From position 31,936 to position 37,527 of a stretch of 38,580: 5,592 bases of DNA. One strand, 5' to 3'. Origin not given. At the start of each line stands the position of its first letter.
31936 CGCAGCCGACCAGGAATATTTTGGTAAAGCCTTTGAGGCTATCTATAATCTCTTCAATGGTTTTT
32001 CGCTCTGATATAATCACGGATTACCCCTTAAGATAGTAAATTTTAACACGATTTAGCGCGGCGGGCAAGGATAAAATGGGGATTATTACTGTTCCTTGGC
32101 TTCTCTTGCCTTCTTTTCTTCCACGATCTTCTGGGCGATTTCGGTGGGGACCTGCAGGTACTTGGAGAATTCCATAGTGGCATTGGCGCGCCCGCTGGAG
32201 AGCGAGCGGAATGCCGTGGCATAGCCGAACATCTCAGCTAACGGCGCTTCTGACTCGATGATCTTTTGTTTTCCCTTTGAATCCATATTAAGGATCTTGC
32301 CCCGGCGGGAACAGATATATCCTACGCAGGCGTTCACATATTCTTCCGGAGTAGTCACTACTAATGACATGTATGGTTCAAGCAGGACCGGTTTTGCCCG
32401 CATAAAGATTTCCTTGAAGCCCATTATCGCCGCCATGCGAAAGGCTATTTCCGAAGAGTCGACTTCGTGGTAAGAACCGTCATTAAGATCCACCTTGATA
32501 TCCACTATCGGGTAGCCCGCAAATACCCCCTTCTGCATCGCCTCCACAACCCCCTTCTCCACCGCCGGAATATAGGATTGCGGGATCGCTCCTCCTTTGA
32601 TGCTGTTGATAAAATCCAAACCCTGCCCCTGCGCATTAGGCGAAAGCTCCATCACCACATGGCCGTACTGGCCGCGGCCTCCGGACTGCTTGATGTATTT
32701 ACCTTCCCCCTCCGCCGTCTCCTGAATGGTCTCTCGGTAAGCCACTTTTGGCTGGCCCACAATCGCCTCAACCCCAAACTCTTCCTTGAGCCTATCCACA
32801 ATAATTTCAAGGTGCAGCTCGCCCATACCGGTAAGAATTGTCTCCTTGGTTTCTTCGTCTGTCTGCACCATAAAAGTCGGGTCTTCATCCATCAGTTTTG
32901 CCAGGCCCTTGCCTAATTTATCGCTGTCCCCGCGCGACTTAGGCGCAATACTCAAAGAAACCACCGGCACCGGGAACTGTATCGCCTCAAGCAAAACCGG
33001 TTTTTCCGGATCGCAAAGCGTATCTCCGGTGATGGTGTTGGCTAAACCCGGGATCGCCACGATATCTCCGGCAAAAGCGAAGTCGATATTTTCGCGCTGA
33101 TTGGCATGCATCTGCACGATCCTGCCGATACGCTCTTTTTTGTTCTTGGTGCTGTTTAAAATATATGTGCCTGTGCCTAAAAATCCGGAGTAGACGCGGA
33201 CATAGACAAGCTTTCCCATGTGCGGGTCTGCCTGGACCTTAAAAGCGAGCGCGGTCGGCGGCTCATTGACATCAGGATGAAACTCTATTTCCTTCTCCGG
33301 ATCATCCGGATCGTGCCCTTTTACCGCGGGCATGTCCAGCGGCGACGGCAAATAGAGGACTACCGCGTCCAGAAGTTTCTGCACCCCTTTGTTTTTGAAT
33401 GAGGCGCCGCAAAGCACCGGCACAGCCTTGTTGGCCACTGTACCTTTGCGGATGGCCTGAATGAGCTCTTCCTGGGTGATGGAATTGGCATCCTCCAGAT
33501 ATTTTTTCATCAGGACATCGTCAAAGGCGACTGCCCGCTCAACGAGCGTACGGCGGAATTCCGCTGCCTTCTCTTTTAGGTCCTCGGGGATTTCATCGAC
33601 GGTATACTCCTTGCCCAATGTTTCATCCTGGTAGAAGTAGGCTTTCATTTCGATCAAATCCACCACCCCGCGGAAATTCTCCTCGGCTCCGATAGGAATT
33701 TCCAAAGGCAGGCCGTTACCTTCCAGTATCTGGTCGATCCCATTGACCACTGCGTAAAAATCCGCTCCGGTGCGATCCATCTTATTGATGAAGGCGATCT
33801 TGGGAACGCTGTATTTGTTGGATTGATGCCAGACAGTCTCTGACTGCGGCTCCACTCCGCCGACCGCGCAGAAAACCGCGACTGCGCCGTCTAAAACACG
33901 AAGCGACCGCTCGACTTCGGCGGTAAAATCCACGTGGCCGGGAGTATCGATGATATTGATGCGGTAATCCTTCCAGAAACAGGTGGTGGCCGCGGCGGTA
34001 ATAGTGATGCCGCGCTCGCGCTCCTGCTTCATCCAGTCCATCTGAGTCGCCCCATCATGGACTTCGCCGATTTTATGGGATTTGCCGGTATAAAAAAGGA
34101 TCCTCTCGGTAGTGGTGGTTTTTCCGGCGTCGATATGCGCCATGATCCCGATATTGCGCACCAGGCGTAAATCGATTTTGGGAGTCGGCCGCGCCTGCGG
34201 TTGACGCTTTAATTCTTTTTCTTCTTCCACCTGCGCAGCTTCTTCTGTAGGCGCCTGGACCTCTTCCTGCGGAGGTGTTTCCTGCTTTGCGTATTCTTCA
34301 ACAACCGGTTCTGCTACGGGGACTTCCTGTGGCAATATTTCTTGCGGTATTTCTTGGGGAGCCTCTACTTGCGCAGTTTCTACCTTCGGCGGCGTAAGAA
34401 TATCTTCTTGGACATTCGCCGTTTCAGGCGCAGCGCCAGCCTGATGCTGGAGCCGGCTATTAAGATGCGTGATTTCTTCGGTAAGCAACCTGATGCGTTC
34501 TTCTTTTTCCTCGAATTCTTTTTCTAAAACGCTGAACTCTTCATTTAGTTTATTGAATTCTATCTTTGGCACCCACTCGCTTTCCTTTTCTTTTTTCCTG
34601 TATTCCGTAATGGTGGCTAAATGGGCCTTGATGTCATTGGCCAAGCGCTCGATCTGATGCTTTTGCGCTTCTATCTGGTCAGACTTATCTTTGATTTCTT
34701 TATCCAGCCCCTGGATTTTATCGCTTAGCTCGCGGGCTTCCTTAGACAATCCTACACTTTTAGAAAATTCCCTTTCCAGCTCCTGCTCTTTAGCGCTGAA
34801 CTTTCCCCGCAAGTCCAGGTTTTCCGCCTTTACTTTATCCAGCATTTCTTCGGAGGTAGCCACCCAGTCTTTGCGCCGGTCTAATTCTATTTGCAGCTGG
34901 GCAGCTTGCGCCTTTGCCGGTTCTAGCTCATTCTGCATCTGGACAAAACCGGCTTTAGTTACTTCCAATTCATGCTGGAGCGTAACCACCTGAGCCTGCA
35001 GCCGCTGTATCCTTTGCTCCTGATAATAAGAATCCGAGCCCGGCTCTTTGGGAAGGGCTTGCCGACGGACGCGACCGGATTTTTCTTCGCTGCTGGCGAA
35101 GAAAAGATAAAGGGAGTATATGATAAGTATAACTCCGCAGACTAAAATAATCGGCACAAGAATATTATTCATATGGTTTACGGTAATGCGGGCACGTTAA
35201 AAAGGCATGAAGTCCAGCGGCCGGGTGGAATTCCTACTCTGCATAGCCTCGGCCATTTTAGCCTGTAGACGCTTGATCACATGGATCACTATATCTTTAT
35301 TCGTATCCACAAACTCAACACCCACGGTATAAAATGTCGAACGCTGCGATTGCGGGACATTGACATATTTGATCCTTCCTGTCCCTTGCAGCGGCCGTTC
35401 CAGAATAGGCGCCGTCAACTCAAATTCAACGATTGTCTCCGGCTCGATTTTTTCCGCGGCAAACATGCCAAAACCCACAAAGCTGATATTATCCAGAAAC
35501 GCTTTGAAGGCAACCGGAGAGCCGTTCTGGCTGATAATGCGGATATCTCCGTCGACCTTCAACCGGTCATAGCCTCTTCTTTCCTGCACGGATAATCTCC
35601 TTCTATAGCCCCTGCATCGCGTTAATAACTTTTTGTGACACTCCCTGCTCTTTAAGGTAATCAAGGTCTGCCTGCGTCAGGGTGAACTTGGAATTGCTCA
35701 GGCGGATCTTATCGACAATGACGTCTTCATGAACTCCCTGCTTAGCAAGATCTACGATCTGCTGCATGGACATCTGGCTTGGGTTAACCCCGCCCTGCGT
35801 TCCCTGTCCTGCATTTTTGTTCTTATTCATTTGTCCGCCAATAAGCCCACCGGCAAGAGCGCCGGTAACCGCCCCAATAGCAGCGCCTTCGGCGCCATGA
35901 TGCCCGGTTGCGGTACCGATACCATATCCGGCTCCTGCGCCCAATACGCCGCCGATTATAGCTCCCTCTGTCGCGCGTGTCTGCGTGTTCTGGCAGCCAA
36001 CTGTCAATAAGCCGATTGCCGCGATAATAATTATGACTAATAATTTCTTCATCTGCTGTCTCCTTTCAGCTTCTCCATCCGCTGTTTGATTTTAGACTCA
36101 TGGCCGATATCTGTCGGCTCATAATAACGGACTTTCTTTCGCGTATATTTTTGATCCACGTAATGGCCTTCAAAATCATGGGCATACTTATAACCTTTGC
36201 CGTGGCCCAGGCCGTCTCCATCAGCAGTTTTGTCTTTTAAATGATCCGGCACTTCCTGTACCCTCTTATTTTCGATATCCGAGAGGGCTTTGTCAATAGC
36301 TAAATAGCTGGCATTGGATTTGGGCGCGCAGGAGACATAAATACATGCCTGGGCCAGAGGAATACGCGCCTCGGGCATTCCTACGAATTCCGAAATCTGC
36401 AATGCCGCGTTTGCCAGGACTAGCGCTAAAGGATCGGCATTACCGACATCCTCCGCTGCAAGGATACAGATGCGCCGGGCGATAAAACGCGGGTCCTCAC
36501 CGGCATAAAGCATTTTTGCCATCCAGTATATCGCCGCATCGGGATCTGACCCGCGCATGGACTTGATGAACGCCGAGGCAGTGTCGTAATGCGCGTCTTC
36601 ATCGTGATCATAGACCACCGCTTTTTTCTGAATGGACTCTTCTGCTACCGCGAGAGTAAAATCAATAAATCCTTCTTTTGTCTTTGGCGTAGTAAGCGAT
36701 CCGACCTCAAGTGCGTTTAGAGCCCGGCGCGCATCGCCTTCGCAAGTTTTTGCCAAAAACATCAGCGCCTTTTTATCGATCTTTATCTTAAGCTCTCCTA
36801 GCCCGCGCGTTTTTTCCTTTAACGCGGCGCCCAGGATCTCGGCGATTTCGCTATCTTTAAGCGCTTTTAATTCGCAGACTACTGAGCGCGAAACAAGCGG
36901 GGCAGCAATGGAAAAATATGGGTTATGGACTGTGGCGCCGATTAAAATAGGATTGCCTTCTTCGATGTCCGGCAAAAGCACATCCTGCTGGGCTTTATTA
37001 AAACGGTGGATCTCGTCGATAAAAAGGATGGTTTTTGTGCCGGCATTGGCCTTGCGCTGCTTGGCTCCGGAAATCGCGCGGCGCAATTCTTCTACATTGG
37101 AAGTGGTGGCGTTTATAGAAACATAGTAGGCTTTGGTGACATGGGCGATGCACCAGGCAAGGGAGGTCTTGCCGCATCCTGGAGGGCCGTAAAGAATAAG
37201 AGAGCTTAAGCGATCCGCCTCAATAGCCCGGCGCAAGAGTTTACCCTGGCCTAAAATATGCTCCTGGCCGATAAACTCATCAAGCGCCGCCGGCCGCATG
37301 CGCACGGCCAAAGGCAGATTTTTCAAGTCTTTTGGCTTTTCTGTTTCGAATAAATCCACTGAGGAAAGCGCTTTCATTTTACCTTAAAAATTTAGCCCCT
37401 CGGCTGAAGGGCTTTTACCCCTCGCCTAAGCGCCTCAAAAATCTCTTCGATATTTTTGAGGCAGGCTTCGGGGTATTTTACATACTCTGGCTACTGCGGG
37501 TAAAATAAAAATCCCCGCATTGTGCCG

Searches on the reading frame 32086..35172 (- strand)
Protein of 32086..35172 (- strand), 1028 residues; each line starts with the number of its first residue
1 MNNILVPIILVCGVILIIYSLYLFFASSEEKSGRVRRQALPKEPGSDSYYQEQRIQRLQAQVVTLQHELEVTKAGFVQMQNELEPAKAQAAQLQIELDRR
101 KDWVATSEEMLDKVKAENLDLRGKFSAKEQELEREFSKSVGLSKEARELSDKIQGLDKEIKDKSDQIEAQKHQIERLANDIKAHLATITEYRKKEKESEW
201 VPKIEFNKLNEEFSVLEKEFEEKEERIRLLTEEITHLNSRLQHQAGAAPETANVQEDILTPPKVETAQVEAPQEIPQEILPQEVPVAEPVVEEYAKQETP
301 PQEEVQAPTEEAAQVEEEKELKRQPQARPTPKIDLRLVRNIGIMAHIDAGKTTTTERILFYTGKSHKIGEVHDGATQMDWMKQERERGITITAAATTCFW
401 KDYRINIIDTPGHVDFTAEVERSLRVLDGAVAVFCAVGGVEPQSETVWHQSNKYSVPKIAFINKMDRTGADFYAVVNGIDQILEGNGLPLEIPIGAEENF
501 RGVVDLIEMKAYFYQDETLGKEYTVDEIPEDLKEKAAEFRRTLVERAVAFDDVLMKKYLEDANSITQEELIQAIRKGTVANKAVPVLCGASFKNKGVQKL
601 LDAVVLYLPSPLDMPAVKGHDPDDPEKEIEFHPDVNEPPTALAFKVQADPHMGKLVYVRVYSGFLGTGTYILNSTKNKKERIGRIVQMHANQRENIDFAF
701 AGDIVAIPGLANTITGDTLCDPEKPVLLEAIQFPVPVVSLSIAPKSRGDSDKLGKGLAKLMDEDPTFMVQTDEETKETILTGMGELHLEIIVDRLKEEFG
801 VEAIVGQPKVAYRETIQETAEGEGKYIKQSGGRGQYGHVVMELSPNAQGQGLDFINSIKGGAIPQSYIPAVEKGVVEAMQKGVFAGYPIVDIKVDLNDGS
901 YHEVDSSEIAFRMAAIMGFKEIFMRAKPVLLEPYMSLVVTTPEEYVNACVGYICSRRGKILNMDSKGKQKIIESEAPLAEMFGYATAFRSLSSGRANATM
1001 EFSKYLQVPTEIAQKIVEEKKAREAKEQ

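Call 62: search_protein_families(library=pfam, proteins=[window:32086-35172:-], max_evalue=0.001)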
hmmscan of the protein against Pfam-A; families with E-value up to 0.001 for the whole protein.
window:32086-35172:- (1028 aa): 7 families
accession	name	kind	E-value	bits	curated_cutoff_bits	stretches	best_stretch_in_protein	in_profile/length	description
PF00009.33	GTP_EFTU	-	1.4e-65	220.8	26.5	1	338-610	3-188/188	Elongation factor Tu GTP binding domain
PF03764.24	EFG_IV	-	1.2e-45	154.6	24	1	808-927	1-121/121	Elongation factor G, domain IV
PF14492.12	EFG_III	-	9.6e-33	112.5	27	1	733-806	1-74/75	Elongation Factor G, domain III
PF00679.30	EFG_C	-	1.5e-25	89.5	27.9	1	929-1015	1-88/89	Elongation factor G C-terminus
PF22042.2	EF-G_D2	-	6.5e-19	68.3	27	1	640-721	3-83/84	Elongation factor G domain 2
PF03144.31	GTP_EFTU_D2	-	1.2e-16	61.4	30.3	1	653-720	1-73/73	Elongation factor Tu domain 2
PF16658.11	RF3_C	-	5.1e-08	33.2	40.1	1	745-821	18-94/132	Class II release factor RF3, C-terminal domain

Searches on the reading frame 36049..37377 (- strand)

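Call 62: search_protein_families(library=pfam, proteins=[window:36049-37377:-], max_evalue=0.001)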
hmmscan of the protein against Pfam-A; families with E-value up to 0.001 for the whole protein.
window:36049-37377:- (442 aa): 12 families
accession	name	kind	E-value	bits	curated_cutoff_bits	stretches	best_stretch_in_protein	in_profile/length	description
PF12002.13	MgsA_C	-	4.5e-66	222.3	27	1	276-438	1-167/167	MgsA AAA+ ATPase C terminal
PF16193.11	AAA_assoc_2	-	9.6e-26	90.3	34.3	1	195-275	2-81/81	AAA C-terminal domain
PF05496.18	RuvB_N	-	2.5e-15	57.1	27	1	27-141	1-111/159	Holliday junction DNA helicase RuvB P-loop domain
PF00004.35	AAA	-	3.1e-15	57.2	21.2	1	60-164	1-122/131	ATPase family associated with various cellular activities (AAA)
PF07728.20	AAA_5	-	4e-09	37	22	1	60-141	2-93/139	AAA domain (dynein-related subfamily)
PF13191.12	AAA_16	-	3.1e-08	34.7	32.6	1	35-90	2-60/167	AAA ATPase domain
PF13173.12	AAA_14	-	1.2e-05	25.8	27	1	60-133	5-81/129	AAA domain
PF01078.27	Mg_chelatase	-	2.7e-05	24.1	20.3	0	58-82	23-47/207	Magnesium chelatase, subunit ChlI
PF20720.3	nSTAND3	-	0.00017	21.8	27.2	1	58-107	18-67/155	Novel STAND NTPase 3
PF01695.23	IstB_IS21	-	0.00031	20.7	24.1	1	56-132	91-173/238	IstB-like ATP binding protein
PF00158.32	Sigma54_activat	-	0.00044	20.4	20.2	0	54-149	21-128/168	Sigma-54 interaction domain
PF13401.12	AAA_22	-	0.00054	20.7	27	0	59-133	7-87/130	AAA domain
